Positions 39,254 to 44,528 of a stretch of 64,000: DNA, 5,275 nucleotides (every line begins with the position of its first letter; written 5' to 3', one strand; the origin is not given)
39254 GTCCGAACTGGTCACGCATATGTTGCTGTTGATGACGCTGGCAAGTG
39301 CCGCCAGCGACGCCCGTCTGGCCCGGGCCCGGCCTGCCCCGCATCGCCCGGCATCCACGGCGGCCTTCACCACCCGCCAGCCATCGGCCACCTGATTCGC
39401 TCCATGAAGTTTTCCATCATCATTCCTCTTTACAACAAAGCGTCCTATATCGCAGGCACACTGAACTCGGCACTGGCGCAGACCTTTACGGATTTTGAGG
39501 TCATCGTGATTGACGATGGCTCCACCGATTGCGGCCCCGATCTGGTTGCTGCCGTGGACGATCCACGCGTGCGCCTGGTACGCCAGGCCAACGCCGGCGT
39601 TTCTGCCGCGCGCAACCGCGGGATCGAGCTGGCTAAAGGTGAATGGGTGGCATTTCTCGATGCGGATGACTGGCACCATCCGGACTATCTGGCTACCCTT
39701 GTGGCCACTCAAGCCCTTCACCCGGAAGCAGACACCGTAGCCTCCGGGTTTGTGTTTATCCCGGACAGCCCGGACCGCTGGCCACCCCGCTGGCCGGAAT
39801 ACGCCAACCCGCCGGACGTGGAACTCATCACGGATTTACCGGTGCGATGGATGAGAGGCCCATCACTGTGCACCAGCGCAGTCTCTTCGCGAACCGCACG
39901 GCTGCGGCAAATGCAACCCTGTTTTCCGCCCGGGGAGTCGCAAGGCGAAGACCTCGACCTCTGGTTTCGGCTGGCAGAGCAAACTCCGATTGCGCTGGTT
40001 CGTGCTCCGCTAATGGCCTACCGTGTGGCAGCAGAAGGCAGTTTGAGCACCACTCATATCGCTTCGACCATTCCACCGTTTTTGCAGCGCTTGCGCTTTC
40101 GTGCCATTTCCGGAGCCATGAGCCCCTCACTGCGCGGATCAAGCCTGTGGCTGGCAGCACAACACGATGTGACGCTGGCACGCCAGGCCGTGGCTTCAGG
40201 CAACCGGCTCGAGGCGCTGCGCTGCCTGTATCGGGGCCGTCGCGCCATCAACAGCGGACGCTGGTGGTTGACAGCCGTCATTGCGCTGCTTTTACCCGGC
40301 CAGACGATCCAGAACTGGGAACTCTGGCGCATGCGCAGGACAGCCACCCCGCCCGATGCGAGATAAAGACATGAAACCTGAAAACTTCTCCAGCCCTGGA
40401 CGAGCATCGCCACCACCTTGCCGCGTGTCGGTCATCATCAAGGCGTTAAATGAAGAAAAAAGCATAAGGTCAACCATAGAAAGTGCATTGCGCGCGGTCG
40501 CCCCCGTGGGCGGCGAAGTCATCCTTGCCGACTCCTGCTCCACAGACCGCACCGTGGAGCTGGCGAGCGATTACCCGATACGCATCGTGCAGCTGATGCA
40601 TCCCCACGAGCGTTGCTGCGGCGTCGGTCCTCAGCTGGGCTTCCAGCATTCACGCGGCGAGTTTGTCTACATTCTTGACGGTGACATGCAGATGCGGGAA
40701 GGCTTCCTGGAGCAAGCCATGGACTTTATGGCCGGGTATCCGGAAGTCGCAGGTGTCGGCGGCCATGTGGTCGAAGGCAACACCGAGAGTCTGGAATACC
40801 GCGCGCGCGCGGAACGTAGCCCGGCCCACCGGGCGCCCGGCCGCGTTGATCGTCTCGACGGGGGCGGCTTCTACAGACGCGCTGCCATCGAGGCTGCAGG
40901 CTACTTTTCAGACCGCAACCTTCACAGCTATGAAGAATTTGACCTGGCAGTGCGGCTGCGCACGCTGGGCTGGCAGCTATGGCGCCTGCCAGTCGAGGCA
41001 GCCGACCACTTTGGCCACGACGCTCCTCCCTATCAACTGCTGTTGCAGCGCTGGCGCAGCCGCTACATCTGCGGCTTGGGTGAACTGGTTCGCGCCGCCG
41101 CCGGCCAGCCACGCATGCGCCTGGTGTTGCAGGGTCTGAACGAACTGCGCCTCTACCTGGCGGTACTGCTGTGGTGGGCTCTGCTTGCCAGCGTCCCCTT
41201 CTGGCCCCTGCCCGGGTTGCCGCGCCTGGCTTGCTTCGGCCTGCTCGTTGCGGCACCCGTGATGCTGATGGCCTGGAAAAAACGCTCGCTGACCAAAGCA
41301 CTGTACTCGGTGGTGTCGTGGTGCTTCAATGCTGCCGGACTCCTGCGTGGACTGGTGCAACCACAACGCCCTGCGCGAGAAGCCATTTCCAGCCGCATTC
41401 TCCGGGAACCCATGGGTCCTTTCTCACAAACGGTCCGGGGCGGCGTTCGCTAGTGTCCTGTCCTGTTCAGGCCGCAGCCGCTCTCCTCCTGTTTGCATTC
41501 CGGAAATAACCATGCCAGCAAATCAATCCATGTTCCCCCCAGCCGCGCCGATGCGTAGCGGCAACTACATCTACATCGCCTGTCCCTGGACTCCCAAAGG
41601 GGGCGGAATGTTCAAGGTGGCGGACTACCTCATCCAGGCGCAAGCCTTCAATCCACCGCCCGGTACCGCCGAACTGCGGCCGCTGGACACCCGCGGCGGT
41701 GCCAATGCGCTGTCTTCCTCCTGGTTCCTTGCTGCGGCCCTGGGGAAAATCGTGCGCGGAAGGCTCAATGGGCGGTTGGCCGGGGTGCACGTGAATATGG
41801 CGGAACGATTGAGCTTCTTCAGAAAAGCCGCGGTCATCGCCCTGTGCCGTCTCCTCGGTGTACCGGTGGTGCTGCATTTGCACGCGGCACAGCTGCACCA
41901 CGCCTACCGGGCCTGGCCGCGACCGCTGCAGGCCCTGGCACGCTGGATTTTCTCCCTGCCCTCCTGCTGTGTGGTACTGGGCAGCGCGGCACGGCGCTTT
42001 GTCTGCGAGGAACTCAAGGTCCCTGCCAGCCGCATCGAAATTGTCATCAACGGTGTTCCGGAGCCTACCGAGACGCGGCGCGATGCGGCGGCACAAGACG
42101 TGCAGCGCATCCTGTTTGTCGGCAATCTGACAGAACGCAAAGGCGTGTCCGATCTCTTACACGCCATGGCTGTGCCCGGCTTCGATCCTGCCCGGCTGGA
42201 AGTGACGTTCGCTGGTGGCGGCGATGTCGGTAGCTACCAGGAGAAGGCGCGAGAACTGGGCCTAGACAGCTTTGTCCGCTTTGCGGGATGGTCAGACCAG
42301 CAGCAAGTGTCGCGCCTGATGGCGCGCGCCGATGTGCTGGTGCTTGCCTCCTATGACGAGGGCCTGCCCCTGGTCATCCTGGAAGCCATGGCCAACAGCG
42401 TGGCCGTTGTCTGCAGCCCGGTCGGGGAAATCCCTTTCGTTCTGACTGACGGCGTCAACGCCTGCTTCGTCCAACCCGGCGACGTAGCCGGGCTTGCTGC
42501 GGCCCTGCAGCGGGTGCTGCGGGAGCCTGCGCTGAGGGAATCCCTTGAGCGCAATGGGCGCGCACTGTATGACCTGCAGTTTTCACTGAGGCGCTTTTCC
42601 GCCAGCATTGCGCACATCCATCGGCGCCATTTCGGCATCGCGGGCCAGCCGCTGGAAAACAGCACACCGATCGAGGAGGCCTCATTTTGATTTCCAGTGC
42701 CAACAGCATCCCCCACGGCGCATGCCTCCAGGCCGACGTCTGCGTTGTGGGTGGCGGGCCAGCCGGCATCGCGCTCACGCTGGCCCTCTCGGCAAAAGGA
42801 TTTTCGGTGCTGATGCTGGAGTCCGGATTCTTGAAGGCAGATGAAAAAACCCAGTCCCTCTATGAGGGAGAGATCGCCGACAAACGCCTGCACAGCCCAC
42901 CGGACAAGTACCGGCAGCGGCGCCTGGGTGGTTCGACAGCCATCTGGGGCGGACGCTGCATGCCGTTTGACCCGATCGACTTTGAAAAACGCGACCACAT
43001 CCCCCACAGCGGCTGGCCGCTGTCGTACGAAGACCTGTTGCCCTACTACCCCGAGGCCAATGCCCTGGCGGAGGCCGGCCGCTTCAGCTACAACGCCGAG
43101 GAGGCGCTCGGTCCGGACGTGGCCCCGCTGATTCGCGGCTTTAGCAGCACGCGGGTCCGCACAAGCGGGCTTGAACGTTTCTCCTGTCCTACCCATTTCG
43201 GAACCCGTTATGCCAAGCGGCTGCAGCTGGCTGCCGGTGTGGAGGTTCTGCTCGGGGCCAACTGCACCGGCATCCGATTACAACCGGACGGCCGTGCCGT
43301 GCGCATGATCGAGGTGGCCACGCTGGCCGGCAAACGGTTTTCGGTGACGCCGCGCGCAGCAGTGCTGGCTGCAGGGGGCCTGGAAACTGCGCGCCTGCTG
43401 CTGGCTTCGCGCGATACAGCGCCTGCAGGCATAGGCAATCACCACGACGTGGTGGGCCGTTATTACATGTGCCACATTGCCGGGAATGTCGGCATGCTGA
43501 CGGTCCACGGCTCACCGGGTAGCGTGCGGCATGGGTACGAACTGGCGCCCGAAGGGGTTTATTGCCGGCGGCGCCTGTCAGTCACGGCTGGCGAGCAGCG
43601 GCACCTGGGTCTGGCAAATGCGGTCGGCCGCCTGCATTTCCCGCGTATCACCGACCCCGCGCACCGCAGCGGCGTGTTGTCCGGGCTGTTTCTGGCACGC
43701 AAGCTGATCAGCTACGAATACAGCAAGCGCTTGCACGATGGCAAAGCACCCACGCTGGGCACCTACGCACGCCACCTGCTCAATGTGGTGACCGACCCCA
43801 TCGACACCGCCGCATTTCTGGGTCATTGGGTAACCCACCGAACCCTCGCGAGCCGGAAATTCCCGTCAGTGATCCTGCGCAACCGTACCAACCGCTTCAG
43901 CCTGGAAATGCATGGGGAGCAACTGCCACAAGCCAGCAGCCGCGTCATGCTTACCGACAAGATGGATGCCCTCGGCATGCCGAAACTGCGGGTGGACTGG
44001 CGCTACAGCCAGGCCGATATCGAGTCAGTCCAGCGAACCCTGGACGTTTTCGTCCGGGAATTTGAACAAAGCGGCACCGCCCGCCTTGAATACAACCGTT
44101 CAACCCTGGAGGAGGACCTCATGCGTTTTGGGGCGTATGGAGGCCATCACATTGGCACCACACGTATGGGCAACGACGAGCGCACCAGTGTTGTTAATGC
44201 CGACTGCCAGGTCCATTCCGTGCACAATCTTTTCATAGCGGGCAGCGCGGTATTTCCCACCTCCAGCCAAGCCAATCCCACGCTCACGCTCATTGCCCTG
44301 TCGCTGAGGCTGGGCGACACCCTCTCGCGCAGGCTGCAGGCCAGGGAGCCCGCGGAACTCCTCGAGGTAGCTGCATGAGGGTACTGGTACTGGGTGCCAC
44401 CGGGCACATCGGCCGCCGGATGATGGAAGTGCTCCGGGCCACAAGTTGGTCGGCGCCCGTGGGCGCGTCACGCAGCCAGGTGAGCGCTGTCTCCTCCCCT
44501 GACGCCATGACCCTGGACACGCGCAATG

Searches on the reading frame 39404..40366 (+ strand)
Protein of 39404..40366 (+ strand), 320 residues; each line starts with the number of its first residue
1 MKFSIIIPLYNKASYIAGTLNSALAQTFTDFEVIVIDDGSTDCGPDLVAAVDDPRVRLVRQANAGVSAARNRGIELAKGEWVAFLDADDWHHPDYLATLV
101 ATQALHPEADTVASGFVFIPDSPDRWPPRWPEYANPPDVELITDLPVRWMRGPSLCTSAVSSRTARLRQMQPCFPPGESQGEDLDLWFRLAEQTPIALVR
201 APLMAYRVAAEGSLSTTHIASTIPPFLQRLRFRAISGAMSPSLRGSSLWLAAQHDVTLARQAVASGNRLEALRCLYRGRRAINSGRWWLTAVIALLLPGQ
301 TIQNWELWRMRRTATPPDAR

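Call 8: search_protein_families(library=ncbifam, proteins=[window:39404-40366:+], max_evalue=0.00001)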
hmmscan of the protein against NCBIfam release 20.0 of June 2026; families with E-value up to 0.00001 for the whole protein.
window:39404-40366:+ (320 aa): 21 families
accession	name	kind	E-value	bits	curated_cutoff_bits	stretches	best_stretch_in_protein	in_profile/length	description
NF007482.0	PRK10073.1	equivalog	1.9e-27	96.2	423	1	2-101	7-108/334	glycosyltransferase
NF041875.1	EPS_EpsD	equivalog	3.2e-25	89.2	370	1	4-193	2-192/325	exopolysaccharide biosynthesis glycosyltransferase EpsD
NF047683.1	TeichurnBiosyTuaG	equivalog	3.1e-21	76.2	400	1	3-99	8-107/252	teichuronic acid biosynthesis protein TuaG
TIGR03965.1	mycofact_glyco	equivalog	8.6e-18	64.4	280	1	4-135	77-209/467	mycofactocin biosynthesis glycosyltransferase MftF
TIGR03937.1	PgaC_IcaA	equivalog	5.8e-15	55.1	422.3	1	3-108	47-155/407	poly-beta-1,6-N-acetyl-D-glucosamine synthase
NF041394.1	GtaseAglG_Halo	equivalog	7.3e-15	55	440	1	1-121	1-122/304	glucosyl-dolichyl phosphate glucuronosyltransferase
NF038302.1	EPS_HpsE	equivalog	1.5e-14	53.7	300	1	1-114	1-122/307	hormogonium polysaccharide biosynthesis glycosyltransferase HpsE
TIGR04283.1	glyco_like_mftF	equivalog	2e-14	53.8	182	1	4-103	2-97/221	TIGR04283 family arsenosugar biosynthesis glycosyltransferase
NF050050.1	ProtGlycPglI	equivalog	3.8e-14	52.8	500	1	2-101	3-106/306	GalNAc(5)-diNAcBac-PP-undecaprenol beta-1,3-glucosyltransferase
NF053739.1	GlytfEpsEBac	equivalog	2.5e-13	49.6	450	1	2-120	2-124/265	glycosyltransferase EpsE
NF007453.0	PRK10018.1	equivalog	3.1e-13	50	382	1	3-103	8-111/280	colanic acid biosynthesis glycosyltransferase WcaA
TIGR04017.1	WcaA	equivalog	4.8e-13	49.3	495.75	1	4-103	8-110/279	colanic acid biosynthesis glycosyltransferase WcaA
NF038299.1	EPS_HpsN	equivalog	1.2e-12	47.5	425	1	2-114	2-117/317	hormogonium polysaccharide biosynthesis glycosyltransferase HpsN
NF047588.1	GlcsyltransPgfSStrep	equivalog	3.8e-09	36.2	500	1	1-101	1-108/308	glycosyltransferase PgfS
TIGR03469.1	HpnB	hypoth_equivalog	1.6e-08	34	379.25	1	4-103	47-160/386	hopene-associated glycosyltransferase HpnB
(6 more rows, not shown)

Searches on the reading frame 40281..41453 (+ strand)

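Call 8: search_protein_families(library=ncbifam, proteins=[window:40281-41453:+], max_evalue=0.00001)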
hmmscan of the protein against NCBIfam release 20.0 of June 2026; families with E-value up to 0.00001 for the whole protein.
window:40281-41453:+ (390 aa): 10 families
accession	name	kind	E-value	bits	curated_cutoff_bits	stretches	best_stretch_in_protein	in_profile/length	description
TIGR04283.1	glyco_like_mftF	equivalog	6.8e-13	48.7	182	1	49-232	1-174/221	TIGR04283 family arsenosugar biosynthesis glycosyltransferase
TIGR03965.1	mycofact_glyco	equivalog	1.5e-11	43.8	280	1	46-243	73-280/467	mycofactocin biosynthesis glycosyltransferase MftF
NF047683.1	TeichurnBiosyTuaG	equivalog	6.6e-09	35.8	400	1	48-151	7-112/252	teichuronic acid biosynthesis protein TuaG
NF010496.0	PRK13915.1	equivalog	1.3e-07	31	262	1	47-137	31-128/307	glucosyl-3-phosphoglycerate synthase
NF041875.1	EPS_EpsD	equivalog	4.1e-07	29.7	370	1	49-234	1-197/325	exopolysaccharide biosynthesis glycosyltransferase EpsD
NF053739.1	GlytfEpsEBac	equivalog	1.5e-06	27.4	450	1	48-235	2-194/265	glycosyltransferase EpsE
TIGR03937.1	PgaC_IcaA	equivalog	2.1e-06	27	422.3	1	48-162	46-162/407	poly-beta-1,6-N-acetyl-D-glucosamine synthase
NF007482.0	PRK10073.1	equivalog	3.3e-06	26.4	423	1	48-149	7-109/334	glycosyltransferase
NF038302.1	EPS_HpsE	equivalog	6.1e-06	25.4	300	0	49-163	3-124/307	hormogonium polysaccharide biosynthesis glycosyltransferase HpsE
NF047588.1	GlcsyltransPgfSStrep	equivalog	6.6e-06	25.5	500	1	48-158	2-119/308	glycosyltransferase PgfS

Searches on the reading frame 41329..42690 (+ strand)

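Call 8: search_protein_families(library=ncbifam, proteins=[window:41329-42690:+], max_evalue=0.00001)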
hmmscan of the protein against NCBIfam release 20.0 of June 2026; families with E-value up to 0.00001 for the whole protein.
window:41329-42690:+ (453 aa): 23 families
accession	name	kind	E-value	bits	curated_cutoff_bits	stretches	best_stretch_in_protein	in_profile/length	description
TIGR03088.1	stp2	hypoth_equivalog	2.8e-27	95.8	409.05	1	175-432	101-371/374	TIGR03088 family PEP-CTERM/XrtA system glycosyltransferase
NF041876.1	EPS_EpsE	equivalog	3.7e-25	89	400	1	251-422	207-384/389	exopolysaccharide biosynthesis GT4 family glycosyltransferase EpsE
NF047684.1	TeichurnBiosyTuaC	equivalog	6.2e-20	71.5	550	1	255-409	216-364/391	teichuronic acid biosynthesis protein TuaC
TIGR03999.1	thiol_BshA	equivalog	7.2e-18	64.7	273.7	1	249-421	189-360/375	N-acetyl-alpha-D-glucosaminyl L-malate synthase BshA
TIGR03449.1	mycothiol_MshA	equivalog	1.2e-17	63.9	462.5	1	253-411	215-381/406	D-inositol-3-phosphate glycosyltransferase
NF007396.0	PRK09922.1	equivalog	4.7e-17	61.9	385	1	229-418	153-347/361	lipopolysaccharide 1,6-galactosyltransferase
TIGR02149.1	glgA_Coryne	subfamily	3.6e-16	59.3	302.4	1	231-424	166-380/391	glycogen synthase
TIGR04047.1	MSMEG_0565_glyc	hypoth_equivalog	3.9e-16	59.1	259.85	1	248-414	183-355/373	MSMEG_0565 family glycosyltransferase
TIGR04063.1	stp3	hypoth_equivalog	3.8e-14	52.4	442.05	1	247-414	202-375/397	TIGR04063 family PEP-CTERM/XrtA system glycosyltransferase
NF038229.1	Glyco4_Geo_Pelo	equivalog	8.7e-13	48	400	1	174-430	76-332/338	GPMC system family 4 glycosyltransferase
NF046085.1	XrtY_assoc_Gly1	equivalog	2.1e-12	46.6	400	1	236-419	184-369/387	XrtY-associated glycosyltransferase XYAG1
TIGR04348.1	TIGR04348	equivalog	3.9e-12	45.8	300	1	213-412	98-290/310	selenoneine biosynthesis selenosugar synthase SenB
NF050056.1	ProtGlycPglH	equivalog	9.6e-12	44.6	600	1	202-412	129-332/354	GalNAc-alpha-(1->4)-GalNAc-alpha-(1->3)-diNAcBac-PP-undecaprenol alpha-1,4-N-acetyl-D-galactosaminyltransferase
TIGR04157.1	glyco_rSAM_CFB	subfamily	7.9e-11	41.6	400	1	215-429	174-404/406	TIGR04157 family glycosyltransferase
NF041010.1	glycosy_Agl16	equivalog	1.3e-10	40.7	575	1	228-411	150-329/352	glycosylation protein Agl16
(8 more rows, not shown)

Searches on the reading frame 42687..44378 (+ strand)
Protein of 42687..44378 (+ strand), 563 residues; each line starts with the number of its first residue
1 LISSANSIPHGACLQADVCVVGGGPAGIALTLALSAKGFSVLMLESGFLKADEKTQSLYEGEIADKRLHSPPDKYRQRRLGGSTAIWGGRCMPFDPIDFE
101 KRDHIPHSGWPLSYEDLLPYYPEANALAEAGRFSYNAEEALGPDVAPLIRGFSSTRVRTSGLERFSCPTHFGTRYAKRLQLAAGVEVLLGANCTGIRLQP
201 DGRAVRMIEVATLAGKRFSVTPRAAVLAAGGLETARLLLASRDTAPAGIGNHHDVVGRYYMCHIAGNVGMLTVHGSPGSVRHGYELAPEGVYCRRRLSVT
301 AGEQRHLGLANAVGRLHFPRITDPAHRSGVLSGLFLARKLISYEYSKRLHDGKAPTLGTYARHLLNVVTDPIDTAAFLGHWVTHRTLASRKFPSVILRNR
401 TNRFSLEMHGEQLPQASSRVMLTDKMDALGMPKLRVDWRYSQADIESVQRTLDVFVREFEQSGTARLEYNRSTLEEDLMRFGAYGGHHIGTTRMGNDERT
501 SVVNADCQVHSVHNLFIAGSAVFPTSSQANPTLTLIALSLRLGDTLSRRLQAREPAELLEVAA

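Call 8: search_protein_families(library=ncbifam, proteins=[window:42687-44378:+], max_evalue=0.00001)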
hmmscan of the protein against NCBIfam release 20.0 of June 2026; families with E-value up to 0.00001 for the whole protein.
window:42687-44378:+ (563 aa): 8 families
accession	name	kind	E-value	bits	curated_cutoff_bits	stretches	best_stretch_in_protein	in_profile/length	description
TIGR02462.1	pyranose_ox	equivalog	5.6e-16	58.5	544.9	1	409-545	411-542/548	pyranose oxidase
TIGR03970.1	mycofact_MftG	equivalog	2.4e-13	49.9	387.45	1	415-542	353-482/487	mycofactocin dehydrogenase MftG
NF002550.0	PRK02106.1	subfamily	1.4e-12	46.9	605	1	487-549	473-536/563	choline dehydrogenase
TIGR04542.1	GMC_mycofac_2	equivalog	2.7e-10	39.9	400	0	17-262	1-258/425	mycofactocin system GMC family oxidoreductase MftG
NF038210.1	GMC_mycofac_3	equivalog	1.2e-09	37.6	300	1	18-243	1-215/418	mycofactocin system GMC family oxidoreductase MftG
TIGR01810.1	betA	equivalog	1.1e-07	30.9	732.1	0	486-546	465-526/532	choline dehydrogenase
NF006130.0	PRK08274.1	equivalog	3.1e-06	26.3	369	0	15-47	5-37/467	FAD-dependent tricarballylate dehydrogenase TcuA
TIGR01790.1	carotene-cycl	subfamily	5.6e-06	25.7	209.5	1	17-68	1-52/387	lycopene cyclase family protein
